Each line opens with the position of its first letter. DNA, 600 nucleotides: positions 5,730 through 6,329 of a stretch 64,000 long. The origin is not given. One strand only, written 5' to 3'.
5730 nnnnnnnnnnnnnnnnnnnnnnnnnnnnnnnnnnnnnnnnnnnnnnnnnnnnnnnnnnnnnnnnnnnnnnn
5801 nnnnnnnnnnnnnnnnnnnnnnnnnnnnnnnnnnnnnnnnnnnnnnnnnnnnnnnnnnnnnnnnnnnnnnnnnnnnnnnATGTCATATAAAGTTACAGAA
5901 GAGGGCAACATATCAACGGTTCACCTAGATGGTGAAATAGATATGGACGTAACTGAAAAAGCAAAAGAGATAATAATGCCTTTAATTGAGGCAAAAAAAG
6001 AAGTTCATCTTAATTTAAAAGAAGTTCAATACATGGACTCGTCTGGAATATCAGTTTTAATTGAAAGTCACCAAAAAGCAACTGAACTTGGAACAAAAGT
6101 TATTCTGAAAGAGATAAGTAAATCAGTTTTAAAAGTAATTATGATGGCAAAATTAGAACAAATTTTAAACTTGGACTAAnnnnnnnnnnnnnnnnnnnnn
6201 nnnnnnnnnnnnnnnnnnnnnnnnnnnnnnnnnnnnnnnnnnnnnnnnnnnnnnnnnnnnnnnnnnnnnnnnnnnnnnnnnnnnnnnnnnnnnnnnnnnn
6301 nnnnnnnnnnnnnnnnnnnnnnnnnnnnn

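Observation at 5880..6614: Orphan STAS / RsbW-like kinase pair wedged inside the pilus locus, with no sigma factor gene nearby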

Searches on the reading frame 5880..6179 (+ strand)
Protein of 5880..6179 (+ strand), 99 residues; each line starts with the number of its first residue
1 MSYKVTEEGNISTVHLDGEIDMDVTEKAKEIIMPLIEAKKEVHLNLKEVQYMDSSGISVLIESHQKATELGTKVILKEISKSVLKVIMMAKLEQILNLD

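Call 3: search_protein_families(library=pfam, proteins=[window:5880-6179:+], max_evalue=0.01)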
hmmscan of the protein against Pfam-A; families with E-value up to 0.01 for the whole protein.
window:5880-6179:+ (99 aa): 2 families
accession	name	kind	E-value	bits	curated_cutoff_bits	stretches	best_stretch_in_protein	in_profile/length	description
PF01740.26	STAS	-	2.6e-16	59.7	22.6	1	4-97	3-98/106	STAS domain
PF13466.11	STAS_2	-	4.7e-09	36.7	29.2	1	14-87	1-74/80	STAS domain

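Call 25: search_solved_structures(query=window:5880-6179:+, max_evalue=0.01, show_alignments=3)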
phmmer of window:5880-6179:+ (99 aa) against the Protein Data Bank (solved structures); distinct sequences matched with E-value up to 0.01: 6.
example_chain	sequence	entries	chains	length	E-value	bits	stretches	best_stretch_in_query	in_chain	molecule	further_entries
6m36_B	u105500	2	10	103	5.6e-08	36.6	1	7-98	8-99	Anti-sigma-B factor antagonist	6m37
1th8_B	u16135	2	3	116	2.6e-07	34.4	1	10-97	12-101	Anti-sigma F factor antagonist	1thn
1auz_A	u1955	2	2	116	3.8e-07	33.9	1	10-97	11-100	SPOIIAA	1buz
1tid_B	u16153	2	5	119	7.5e-07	33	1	10-97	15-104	Anti-sigma F factor antagonist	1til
1sbo_A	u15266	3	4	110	9.4e-07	32.7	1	5-97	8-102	Putative anti-sigma factor antagonist TM1442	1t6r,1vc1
4hyl_A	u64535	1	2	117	8.6e-06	29.6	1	7-83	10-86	Stage II sporulation protein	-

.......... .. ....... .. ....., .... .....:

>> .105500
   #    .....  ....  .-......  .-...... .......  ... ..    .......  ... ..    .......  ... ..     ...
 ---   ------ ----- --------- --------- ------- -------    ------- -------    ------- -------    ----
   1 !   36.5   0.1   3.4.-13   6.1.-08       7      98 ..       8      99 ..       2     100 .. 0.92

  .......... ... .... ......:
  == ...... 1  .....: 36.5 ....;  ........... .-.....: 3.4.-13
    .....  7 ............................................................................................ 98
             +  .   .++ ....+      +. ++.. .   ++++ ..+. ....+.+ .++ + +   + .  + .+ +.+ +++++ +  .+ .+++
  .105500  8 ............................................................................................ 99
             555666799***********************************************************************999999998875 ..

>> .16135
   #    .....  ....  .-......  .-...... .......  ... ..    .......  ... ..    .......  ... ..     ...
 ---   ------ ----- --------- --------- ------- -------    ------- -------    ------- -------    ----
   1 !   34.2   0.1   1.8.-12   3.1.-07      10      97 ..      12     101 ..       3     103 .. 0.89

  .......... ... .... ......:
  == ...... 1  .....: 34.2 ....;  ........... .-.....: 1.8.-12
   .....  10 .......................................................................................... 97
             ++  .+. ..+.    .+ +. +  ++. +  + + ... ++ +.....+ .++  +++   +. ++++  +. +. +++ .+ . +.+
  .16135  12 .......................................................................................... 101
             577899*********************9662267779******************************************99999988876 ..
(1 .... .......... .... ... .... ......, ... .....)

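Call 64: search_protein_families(library=ncbifam, proteins=[window:5880-6179:+], max_evalue=0.001)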
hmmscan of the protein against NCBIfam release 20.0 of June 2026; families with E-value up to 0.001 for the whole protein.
window:5880-6179:+ (99 aa): 6 families
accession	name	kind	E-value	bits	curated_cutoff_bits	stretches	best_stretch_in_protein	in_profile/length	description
TIGR00377.1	ant_ant_sig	superfamily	5.4e-20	71.3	53.45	1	2-97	4-101/108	anti-sigma factor antagonist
TIGR02886.1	spore_II_AA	equivalog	3.6e-13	49.4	114.75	1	10-97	8-97/106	anti-sigma F factor antagonist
NF047705.1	slr1659_superfam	superfamily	1.8e-07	31.5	100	1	2-62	7-71/111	slr1659 superfamily regulator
NF033618.0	mlaB_1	equivalog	1.2e-05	25.7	90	1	12-96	10-92/94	lipid asymmetry maintenance protein MlaB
NF002134.0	PRK00971.1-4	equivalog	0.00025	19.9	557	1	3-85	321-403/429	glutaminase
NF008660.1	PRK11660.1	equivalog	0.00045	18.7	614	1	11-95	465-548/572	C4-dicarboxylic acid transporter DauA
